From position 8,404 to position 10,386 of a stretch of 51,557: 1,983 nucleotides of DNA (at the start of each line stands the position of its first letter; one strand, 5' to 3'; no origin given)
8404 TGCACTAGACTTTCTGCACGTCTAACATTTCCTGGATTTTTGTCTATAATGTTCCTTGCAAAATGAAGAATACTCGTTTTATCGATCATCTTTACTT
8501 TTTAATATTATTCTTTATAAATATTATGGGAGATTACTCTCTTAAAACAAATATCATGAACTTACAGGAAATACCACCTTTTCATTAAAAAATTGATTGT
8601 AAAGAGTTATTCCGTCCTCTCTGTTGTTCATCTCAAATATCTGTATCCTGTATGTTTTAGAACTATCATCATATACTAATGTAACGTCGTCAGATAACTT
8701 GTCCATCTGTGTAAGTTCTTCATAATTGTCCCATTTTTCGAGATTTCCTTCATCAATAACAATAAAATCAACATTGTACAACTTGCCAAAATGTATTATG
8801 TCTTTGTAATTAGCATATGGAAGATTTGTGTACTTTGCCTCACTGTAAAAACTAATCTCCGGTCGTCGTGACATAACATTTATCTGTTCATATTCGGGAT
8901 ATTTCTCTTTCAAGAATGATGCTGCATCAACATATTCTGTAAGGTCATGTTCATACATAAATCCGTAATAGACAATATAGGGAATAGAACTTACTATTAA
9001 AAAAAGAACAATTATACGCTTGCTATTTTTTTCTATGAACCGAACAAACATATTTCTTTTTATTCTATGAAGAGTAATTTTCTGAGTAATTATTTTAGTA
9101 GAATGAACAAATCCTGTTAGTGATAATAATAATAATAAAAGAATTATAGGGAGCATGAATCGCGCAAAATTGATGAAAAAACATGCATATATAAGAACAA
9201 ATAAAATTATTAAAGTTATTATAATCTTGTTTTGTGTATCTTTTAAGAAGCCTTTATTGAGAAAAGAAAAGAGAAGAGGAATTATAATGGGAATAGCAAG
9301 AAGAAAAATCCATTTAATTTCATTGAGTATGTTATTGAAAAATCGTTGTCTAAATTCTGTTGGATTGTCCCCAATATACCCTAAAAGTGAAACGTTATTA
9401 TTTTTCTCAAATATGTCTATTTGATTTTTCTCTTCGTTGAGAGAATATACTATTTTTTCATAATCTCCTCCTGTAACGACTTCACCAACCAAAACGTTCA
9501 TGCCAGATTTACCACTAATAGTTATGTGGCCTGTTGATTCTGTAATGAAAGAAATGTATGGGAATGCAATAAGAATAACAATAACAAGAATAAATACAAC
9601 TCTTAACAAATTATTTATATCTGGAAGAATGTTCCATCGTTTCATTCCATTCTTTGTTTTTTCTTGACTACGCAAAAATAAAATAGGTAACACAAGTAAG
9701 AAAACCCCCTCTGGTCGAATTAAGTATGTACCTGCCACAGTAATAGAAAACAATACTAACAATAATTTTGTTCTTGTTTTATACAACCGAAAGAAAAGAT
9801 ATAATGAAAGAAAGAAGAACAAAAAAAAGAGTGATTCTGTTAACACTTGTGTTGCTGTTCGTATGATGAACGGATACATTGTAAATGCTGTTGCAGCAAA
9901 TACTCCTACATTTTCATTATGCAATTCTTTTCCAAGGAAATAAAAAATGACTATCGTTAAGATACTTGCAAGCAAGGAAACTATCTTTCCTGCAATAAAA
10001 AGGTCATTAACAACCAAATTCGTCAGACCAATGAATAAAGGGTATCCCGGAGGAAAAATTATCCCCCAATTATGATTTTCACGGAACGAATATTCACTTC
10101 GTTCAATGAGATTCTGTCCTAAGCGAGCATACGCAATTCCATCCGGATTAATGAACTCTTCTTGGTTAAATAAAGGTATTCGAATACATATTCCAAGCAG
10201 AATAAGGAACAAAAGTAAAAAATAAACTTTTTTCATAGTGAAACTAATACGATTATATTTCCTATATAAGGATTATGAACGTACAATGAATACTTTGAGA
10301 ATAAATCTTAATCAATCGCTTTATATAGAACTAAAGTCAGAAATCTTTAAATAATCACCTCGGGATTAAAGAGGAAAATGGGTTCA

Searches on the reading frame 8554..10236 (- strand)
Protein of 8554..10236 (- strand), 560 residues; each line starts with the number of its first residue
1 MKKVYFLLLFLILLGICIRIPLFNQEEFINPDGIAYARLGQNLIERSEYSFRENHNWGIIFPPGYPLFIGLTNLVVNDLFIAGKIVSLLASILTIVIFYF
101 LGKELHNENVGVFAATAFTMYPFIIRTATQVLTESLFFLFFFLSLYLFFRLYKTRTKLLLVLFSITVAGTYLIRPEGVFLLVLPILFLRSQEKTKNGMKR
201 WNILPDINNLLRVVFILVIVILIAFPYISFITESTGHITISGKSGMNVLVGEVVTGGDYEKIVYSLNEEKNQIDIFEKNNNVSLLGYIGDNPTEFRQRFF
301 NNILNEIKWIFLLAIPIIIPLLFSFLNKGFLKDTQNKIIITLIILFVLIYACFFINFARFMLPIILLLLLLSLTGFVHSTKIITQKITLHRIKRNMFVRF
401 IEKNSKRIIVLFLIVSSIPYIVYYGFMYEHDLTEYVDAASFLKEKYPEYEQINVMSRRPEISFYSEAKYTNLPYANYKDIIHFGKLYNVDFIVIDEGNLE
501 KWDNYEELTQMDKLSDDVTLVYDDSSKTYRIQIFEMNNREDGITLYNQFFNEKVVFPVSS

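Call 10: search_protein_families(library=pfam, proteins=[window:8554-10236:-], max_evalue=0.001)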
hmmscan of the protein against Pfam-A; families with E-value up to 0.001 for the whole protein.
window:8554-10236:- (560 aa): 1 family
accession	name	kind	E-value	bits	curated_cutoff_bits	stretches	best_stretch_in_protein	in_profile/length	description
PF13231.12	PMT_2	-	1.7e-10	41.8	26.1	1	62-191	3-132/160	Dolichyl-phosphate-mannose-protein mannosyltransferase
